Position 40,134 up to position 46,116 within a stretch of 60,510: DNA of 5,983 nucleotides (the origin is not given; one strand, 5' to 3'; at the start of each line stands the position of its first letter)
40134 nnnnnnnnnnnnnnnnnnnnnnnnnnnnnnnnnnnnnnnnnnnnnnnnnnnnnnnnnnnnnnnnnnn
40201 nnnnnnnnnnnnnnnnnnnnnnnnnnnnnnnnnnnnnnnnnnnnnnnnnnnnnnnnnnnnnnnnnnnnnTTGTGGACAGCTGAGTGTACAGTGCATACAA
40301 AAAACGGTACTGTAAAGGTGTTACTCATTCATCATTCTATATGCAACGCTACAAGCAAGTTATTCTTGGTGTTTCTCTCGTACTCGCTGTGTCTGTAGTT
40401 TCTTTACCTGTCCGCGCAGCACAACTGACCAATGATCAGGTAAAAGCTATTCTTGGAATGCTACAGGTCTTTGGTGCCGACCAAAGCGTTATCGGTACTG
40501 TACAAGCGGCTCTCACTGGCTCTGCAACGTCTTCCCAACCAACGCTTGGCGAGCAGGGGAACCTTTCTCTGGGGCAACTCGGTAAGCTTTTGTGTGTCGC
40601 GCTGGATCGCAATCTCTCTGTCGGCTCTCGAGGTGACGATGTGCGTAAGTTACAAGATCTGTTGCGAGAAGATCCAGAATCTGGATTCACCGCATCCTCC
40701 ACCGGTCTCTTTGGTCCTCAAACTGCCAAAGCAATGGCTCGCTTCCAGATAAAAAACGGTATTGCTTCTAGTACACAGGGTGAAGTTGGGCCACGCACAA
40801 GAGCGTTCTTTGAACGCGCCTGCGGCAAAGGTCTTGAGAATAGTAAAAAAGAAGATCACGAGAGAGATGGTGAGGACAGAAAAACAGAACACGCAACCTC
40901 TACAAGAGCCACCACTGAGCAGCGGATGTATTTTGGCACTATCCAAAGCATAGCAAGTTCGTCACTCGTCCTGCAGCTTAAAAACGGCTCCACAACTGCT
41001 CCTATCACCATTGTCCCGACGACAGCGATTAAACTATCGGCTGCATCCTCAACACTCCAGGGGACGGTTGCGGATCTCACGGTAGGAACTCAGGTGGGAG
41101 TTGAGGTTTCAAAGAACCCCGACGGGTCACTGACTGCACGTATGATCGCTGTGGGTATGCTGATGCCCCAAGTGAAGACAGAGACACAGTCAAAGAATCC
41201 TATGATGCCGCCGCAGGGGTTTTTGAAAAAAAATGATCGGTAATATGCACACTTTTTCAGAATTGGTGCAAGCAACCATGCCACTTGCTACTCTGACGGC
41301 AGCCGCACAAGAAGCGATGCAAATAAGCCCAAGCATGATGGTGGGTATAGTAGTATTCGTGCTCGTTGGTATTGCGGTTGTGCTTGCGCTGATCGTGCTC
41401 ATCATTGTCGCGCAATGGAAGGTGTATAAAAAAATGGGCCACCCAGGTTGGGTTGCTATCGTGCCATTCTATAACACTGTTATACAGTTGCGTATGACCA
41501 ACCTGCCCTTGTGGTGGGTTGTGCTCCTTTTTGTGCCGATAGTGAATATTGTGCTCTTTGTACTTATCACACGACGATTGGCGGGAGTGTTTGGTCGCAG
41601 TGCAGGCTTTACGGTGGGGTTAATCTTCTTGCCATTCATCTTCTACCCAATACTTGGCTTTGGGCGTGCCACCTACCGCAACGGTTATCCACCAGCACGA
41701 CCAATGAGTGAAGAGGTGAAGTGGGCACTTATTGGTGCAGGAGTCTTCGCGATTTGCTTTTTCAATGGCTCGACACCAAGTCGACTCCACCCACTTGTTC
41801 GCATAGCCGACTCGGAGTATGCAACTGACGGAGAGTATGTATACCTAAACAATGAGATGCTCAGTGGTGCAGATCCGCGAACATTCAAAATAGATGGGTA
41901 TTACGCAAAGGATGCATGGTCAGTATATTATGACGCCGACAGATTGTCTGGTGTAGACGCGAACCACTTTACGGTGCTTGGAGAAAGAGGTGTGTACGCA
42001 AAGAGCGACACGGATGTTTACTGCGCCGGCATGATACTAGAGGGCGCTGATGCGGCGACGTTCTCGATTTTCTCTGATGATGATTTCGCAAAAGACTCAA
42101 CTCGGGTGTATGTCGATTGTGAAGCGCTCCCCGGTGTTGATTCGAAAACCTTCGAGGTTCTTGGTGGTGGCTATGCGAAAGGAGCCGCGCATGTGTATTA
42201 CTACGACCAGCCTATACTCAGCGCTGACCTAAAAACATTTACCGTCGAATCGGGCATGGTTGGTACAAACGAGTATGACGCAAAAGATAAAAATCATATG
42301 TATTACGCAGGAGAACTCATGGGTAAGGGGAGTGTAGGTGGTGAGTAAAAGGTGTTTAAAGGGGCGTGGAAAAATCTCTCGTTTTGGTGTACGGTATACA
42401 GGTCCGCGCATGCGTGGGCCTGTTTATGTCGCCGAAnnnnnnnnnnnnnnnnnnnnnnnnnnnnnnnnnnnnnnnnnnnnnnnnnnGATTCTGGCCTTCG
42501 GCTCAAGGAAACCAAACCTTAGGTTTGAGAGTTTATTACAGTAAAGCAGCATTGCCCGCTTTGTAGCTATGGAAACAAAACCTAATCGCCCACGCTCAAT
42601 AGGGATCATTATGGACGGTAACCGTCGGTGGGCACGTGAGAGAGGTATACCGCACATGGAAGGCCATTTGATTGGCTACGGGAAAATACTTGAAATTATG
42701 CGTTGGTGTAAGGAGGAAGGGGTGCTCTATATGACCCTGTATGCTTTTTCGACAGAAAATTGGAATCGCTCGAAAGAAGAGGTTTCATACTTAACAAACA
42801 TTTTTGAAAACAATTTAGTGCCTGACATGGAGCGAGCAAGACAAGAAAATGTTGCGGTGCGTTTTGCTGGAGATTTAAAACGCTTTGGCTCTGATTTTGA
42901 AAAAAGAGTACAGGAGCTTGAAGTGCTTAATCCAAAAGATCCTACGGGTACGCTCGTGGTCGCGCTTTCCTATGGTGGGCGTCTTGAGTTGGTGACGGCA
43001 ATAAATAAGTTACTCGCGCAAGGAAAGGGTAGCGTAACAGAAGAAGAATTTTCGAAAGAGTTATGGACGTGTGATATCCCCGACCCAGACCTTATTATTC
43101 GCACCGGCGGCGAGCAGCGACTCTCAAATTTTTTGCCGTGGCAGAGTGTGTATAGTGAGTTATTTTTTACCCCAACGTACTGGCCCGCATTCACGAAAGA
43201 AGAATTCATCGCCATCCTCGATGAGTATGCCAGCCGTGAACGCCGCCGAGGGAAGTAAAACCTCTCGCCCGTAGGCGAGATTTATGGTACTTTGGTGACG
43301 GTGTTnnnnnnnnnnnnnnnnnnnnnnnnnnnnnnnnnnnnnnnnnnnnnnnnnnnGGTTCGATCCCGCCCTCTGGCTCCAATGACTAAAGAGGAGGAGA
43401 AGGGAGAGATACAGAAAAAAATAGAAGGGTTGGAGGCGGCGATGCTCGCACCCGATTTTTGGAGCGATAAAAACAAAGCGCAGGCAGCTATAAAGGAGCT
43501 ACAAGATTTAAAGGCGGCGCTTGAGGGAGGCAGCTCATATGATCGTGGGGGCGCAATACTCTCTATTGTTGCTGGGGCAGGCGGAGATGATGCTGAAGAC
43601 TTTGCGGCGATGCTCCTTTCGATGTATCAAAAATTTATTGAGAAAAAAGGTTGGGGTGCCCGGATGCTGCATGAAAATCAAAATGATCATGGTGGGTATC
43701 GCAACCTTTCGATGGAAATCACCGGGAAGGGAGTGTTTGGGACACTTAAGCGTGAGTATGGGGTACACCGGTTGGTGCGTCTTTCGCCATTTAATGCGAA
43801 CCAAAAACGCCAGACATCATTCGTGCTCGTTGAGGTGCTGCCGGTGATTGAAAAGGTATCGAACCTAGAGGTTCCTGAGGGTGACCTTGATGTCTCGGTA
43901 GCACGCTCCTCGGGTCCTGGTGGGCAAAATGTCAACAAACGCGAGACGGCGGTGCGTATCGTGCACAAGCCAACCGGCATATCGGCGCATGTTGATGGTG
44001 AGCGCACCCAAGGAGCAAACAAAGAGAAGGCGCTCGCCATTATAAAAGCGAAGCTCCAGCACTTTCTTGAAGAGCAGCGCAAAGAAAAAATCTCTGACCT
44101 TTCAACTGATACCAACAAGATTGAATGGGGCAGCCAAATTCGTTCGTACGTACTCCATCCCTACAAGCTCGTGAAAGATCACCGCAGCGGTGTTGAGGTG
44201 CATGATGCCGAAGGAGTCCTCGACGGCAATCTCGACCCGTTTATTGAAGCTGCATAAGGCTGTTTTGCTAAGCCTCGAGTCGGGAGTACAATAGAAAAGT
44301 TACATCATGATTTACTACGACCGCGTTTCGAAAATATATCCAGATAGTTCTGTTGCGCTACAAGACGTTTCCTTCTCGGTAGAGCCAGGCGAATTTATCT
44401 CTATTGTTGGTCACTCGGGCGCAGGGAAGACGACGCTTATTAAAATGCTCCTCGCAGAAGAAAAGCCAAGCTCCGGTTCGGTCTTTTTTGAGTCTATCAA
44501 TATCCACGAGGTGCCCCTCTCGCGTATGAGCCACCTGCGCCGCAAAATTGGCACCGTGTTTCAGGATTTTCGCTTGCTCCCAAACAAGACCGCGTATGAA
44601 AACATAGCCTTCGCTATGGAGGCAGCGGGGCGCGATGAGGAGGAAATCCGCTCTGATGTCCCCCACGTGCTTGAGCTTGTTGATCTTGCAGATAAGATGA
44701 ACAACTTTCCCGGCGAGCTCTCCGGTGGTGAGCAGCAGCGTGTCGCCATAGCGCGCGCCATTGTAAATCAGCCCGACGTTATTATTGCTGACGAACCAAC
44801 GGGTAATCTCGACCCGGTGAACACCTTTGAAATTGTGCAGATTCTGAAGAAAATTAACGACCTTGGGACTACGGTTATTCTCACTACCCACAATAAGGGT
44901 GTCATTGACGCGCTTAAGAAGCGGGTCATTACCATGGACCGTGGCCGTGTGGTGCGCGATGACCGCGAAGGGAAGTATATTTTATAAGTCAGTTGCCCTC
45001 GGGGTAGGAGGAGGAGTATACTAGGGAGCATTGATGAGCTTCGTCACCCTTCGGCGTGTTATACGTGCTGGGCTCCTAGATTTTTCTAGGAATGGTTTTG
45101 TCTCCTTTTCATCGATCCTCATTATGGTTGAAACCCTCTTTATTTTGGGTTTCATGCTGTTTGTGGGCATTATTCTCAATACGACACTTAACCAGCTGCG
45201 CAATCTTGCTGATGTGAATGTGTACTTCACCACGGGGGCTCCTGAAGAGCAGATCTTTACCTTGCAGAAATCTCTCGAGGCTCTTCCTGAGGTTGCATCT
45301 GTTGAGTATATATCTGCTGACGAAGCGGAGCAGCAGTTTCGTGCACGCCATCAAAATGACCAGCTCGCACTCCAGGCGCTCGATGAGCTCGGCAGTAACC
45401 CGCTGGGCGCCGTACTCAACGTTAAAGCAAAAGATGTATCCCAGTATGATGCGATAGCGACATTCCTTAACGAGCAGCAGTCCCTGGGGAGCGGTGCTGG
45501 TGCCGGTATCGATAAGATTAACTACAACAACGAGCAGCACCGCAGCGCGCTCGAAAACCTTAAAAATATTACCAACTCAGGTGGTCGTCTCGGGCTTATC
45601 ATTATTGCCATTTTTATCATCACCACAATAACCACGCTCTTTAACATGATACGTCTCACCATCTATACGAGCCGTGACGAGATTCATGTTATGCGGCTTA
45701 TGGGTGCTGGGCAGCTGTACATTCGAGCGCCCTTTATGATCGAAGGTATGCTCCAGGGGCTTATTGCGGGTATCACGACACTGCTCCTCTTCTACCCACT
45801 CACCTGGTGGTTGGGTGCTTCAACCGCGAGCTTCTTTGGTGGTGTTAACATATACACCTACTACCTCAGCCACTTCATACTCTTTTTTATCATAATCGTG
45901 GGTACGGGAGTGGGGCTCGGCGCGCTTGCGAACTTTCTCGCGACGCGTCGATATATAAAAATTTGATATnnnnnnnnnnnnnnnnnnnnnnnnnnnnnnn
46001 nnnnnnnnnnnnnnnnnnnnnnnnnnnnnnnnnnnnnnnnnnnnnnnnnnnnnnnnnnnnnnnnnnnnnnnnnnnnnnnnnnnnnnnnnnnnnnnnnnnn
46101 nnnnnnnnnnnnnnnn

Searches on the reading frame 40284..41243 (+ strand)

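Call 42: search_protein_families(library=pfam, proteins=[window:40284-41243:+], max_evalue=0.0001)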
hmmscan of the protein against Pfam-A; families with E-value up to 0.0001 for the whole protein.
window:40284-41243:+ (319 aa): 2 families
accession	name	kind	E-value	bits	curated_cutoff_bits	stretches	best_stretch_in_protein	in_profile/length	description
PF01471.23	PG_binding_1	-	9.8e-07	29.3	23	1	116-174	1-55/57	Putative peptidoglycan binding domain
PF18914.6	DUF5666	-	6.8e-06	26.7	27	1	218-288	2-59/60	Domain of unknown function (DUF5666)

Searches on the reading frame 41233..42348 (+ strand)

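Call 42: search_protein_families(library=pfam, proteins=[window:41233-42348:+], max_evalue=0.0001)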
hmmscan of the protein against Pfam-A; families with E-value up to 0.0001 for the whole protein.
window:41233-42348:+ (371 aa): 2 families
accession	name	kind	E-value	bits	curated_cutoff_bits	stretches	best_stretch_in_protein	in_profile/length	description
PF13644.11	DKNYY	-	3.8e-26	92.8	25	2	224-360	1-140/141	DKNYY family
PF18936.5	DUF5684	-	8.3e-23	81.2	27.4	1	73-148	1-78/81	Family of unknown function (DUF5684)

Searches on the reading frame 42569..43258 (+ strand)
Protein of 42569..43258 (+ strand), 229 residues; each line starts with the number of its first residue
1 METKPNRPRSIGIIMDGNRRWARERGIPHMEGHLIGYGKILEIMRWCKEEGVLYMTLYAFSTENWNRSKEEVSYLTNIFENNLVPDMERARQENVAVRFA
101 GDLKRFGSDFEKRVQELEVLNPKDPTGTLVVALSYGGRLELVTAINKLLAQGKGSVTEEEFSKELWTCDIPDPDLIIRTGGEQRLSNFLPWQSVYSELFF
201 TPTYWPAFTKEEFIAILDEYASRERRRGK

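Call 42: search_protein_families(library=pfam, proteins=[window:42569-43258:+], max_evalue=0.0001)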
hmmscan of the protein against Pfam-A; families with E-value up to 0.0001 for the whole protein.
window:42569-43258:+ (229 aa): 1 family
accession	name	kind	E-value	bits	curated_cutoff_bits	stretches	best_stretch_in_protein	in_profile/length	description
PF01255.24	Prenyltransf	-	3e-74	249.7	27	1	14-228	1-219/219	Putative undecaprenyl diphosphate synthase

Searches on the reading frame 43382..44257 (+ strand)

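Call 42: search_protein_families(library=pfam, proteins=[window:43382-44257:+], max_evalue=0.0001)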
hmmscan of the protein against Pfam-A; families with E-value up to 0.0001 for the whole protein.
window:43382-44257:+ (291 aa): 2 families
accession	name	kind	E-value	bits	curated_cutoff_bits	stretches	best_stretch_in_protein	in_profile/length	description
PF03462.23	PCRF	-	3.4e-39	135.1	24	1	39-150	82-194/194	PCRF domain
PF00472.26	RF-1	-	3.2e-33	114.6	35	1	160-268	4-116/116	RF-1 domain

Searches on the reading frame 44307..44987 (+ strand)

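Call 42: search_protein_families(library=pfam, proteins=[window:44307-44987:+], max_evalue=0.0001)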
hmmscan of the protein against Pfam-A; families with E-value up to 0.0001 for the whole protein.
window:44307-44987:+ (226 aa): 4 families
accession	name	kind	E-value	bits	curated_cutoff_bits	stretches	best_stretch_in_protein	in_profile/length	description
PF00005.33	ABC_tran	-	3.1e-39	135.2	25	1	18-165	1-136/137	ABC transporter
PF13304.12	AAA_21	-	1.2e-08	35.9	27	1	63-201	137-304/304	AAA domain, putative AbiEii toxin, Type IV TA system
PF02463.25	SMC_N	-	2.2e-05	24.5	40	0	29-206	25-208/220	RecF/RecN/SMC N terminal domain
PF13401.12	AAA_22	-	5e-05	24.1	27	1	29-78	6-48/130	AAA domain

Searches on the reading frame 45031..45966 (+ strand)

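Call 42: search_protein_families(library=pfam, proteins=[window:45031-45966:+], max_evalue=0.0001)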
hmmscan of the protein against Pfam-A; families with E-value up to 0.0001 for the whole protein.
window:45031-45966:+ (311 aa): 2 families
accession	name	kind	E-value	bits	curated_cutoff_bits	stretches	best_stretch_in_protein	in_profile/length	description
PF18075.7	FtsX_ECD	-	2.2e-16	60.7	23.5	1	61-149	2-90/96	FtsX extracellular domain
PF02687.27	FtsX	-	8.3e-12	45.7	25.5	1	190-310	2-117/120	FtsX-like permease C-terminal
